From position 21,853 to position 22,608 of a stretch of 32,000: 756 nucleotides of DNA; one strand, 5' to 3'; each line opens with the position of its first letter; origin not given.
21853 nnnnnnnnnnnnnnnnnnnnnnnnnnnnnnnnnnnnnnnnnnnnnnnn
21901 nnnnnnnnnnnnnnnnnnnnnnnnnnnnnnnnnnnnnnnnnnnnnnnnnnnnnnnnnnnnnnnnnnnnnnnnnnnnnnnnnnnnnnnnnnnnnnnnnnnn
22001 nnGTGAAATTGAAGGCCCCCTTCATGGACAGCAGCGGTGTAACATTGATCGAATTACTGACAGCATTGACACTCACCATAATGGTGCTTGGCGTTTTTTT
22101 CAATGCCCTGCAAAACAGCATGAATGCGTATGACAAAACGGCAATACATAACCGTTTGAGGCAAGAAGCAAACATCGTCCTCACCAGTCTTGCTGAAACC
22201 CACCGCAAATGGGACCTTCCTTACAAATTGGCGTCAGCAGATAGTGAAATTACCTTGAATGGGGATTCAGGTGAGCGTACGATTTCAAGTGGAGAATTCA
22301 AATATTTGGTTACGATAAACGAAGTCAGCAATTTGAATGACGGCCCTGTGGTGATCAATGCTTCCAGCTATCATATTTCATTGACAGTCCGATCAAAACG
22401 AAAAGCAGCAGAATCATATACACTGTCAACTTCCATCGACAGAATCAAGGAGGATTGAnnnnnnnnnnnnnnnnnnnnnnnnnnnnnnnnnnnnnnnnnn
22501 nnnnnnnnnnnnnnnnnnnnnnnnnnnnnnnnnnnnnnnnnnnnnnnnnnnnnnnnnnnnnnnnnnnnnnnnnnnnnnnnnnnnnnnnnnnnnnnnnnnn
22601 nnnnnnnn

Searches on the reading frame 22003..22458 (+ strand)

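Call 5: search_protein_families(library=pfam, proteins=[window:22003-22458:+])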
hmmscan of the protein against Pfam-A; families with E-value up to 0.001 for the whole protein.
window:22003-22458:+ (151 aa): 0 families

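Call 7: search_protein_families(library=ncbifam, proteins=[window:22003-22458:+], max_evalue=0.01)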
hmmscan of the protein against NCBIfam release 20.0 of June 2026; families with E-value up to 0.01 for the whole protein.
window:22003-22458:+ (151 aa): 1 family
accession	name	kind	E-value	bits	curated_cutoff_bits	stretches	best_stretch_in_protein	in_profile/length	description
NF041002.1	pilin_ComGF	equivalog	0.0062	16.8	80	1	11-86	2-73/139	competence type IV pilus minor pilin ComGF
